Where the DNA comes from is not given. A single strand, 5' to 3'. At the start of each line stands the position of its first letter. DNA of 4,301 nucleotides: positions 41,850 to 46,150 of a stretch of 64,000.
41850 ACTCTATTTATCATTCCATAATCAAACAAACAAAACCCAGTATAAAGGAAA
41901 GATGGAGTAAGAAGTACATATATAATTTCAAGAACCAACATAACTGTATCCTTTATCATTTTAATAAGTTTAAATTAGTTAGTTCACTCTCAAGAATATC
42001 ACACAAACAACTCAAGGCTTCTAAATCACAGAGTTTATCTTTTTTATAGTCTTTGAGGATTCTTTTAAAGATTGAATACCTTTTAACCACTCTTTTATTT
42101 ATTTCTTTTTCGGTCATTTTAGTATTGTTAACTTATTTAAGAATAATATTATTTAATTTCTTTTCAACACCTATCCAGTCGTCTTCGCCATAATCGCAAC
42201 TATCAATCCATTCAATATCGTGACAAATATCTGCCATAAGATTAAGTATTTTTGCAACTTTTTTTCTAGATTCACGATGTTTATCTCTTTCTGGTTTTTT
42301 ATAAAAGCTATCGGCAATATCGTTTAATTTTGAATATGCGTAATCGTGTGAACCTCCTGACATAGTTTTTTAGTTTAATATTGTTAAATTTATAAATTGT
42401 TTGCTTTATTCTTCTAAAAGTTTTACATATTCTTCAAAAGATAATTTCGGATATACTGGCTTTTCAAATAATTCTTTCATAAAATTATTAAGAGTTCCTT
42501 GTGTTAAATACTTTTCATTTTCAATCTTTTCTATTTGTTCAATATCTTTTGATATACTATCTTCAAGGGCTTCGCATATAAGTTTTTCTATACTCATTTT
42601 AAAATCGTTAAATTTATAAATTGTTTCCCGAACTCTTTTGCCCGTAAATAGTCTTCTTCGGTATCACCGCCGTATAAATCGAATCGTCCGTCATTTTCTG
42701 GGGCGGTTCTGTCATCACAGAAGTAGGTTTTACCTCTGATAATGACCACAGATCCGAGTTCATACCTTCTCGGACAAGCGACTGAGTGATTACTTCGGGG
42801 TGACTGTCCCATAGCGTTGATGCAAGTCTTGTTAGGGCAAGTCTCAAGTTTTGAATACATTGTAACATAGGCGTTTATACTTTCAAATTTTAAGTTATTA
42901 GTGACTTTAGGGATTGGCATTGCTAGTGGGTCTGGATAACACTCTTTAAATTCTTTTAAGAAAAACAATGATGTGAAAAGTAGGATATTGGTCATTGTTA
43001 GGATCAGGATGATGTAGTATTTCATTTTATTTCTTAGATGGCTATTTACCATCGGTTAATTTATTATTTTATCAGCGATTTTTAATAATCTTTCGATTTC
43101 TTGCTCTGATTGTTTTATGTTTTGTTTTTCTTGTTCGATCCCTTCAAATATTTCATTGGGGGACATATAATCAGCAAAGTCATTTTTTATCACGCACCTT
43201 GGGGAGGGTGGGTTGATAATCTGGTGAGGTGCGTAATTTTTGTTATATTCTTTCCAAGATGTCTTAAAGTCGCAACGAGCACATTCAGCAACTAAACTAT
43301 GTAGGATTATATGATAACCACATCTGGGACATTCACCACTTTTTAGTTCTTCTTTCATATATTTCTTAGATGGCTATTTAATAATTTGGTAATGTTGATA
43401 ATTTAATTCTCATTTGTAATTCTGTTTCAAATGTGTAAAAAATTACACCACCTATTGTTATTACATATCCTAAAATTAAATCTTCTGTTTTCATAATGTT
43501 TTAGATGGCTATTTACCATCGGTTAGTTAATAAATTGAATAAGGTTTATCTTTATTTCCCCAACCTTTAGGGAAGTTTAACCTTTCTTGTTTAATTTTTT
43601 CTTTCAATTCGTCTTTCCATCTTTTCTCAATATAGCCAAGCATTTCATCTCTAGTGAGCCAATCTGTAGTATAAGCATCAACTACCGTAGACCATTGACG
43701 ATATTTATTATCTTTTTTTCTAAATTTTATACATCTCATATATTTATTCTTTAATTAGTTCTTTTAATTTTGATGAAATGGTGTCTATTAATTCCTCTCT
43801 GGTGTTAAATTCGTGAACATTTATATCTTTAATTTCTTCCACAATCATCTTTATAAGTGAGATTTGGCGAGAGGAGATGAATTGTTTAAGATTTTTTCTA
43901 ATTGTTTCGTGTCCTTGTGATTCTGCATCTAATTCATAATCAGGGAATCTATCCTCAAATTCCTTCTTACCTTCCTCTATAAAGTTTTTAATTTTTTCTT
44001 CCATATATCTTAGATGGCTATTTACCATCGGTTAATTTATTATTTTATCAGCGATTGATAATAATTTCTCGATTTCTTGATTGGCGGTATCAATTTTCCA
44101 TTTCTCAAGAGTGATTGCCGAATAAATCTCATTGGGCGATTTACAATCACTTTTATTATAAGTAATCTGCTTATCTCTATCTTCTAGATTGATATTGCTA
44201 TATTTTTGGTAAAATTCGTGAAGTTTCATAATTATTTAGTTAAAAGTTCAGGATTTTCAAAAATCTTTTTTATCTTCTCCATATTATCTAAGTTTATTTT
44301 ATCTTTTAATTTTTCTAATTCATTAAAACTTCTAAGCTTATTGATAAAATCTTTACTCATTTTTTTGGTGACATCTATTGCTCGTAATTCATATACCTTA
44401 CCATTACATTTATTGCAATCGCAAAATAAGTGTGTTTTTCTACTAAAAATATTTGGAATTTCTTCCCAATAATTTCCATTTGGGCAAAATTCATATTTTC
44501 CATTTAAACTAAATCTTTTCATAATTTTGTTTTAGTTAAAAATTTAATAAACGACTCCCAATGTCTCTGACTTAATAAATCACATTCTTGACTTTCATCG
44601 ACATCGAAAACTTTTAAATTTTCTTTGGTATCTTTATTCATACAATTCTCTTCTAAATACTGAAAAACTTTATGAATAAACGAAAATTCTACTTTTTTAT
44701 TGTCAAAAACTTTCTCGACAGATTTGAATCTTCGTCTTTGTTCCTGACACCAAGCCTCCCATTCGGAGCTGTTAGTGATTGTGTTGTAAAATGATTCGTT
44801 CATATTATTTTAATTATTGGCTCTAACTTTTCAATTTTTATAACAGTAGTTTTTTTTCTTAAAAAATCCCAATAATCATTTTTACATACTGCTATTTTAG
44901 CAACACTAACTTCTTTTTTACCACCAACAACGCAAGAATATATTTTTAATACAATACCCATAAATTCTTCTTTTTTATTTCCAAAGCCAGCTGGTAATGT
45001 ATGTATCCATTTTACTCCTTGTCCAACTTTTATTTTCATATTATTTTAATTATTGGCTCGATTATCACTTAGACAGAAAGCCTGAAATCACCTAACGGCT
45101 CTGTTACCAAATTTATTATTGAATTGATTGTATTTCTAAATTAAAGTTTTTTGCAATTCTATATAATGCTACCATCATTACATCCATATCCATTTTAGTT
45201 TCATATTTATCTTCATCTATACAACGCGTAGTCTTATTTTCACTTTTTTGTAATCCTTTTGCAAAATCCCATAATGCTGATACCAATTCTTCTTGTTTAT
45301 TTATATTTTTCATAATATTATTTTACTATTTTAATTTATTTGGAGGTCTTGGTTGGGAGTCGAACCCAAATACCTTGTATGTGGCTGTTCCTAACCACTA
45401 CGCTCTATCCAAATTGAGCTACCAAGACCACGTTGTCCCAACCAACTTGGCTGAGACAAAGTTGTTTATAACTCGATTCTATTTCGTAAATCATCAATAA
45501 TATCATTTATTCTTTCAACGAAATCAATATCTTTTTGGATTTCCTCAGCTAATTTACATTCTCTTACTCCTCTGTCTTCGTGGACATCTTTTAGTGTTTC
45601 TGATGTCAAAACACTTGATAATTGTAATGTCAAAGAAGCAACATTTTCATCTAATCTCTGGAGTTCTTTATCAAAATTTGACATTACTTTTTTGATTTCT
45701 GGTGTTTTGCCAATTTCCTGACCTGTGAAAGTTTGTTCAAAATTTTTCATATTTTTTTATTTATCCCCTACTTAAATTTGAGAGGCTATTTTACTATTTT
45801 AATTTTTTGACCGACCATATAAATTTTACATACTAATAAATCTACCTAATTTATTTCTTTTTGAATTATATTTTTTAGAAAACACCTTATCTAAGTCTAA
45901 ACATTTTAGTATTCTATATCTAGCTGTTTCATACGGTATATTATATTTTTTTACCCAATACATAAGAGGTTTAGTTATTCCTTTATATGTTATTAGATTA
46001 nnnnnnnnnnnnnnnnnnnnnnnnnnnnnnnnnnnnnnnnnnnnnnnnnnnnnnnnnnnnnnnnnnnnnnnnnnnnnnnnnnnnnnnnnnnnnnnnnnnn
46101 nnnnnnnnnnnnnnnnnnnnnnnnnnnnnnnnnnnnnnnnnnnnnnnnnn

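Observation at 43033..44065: Four copies of a start-codon-proximal palindromic element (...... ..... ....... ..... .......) within 1 kb, with paralogous small genes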

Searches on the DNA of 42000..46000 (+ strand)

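Call 6: search_dna_similar(query=window:42000-46000:+, collection=phages, mode=distant, max_rows=15)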
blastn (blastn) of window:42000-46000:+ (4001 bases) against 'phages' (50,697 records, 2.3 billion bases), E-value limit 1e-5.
No match.

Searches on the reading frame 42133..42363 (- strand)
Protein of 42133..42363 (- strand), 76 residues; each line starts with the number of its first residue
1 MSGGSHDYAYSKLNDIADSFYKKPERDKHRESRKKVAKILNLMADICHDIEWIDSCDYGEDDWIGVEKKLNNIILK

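Call 11: search_protein_families(library=pfam, proteins=[window:42133-42363:-], max_evalue=0.1)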
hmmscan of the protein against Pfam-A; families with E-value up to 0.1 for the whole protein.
window:42133-42363:- (76 aa): 1 family
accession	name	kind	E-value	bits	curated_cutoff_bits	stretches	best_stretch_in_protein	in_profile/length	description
PF09508.16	Lact_bio_phlase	-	0.077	11.9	26.6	1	23-67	272-315/434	Lacto-N-biose phosphorylase N-terminal TIM barrel domain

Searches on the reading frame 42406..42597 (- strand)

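Call 11: search_protein_families(library=pfam, proteins=[window:42406-42597:-], max_evalue=0.1)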
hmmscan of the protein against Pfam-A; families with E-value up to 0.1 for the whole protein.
window:42406-42597:- (63 aa): 2 families
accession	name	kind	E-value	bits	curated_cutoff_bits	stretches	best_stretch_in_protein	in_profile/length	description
PF07104.16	DUF1366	-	0.022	14.9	23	1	10-47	73-110/117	Protein of unknown function (DUF1366)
PF12844.13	HTH_19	-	0.09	13.1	30.2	0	8-32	15-38/64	Helix-turn-helix domain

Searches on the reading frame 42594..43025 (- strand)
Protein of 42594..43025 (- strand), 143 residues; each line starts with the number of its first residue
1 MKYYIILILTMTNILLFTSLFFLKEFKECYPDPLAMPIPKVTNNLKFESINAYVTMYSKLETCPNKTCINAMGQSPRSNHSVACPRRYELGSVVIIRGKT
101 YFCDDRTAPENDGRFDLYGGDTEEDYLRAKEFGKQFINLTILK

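Call 11: search_protein_families(library=pfam, proteins=[window:42594-43025:-], max_evalue=0.1)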
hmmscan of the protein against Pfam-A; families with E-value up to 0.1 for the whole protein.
window:42594-43025:- (143 aa): 1 family
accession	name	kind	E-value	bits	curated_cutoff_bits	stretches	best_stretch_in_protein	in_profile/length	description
PF01485.27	IBR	-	0.034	14.6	24.3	1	49-85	7-45/65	IBR domain, a half RING-finger domain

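Call 81: search_protein_families(library=phrogs, proteins=[window:42594-43025:-], max_evalue=0.001)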
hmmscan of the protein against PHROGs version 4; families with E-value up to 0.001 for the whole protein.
window:42594-43025:- (143 aa): 0 families

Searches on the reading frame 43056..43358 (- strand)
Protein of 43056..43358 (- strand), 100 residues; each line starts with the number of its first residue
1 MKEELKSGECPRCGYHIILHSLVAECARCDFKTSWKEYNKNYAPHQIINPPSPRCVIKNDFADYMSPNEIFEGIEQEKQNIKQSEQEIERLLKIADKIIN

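Call 11: search_protein_families(library=pfam, proteins=[window:43056-43358:-], max_evalue=0.1)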
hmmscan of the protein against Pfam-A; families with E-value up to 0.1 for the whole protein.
window:43056-43358:- (100 aa): 1 family
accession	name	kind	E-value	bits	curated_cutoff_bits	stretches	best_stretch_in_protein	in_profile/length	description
PF13909.12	zf-H2C2_5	-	0.074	13.1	27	1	26-36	3-13/26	C2H2-type zinc-finger domain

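Call 81: search_protein_families(library=phrogs, proteins=[window:43056-43358:-], max_evalue=0.001)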
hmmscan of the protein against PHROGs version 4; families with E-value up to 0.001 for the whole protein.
window:43056-43358:- (100 aa): 0 families

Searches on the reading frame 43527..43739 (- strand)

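Call 11: search_protein_families(library=pfam, proteins=[window:43527-43739:-], max_evalue=0.1)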
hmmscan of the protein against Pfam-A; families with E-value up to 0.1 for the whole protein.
window:43527-43739:- (70 aa): 1 family
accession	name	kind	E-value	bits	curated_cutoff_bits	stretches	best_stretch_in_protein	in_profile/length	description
PF11071.14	Nuc_deoxyri_tr3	-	0.013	16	23.2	0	10-25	81-96/140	Nucleoside 2-deoxyribosyltransferase YtoQ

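Call 81: search_protein_families(library=phrogs, proteins=[window:43527-43739:-], max_evalue=0.001)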
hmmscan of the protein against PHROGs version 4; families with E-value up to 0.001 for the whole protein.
window:43527-43739:- (70 aa): 0 families
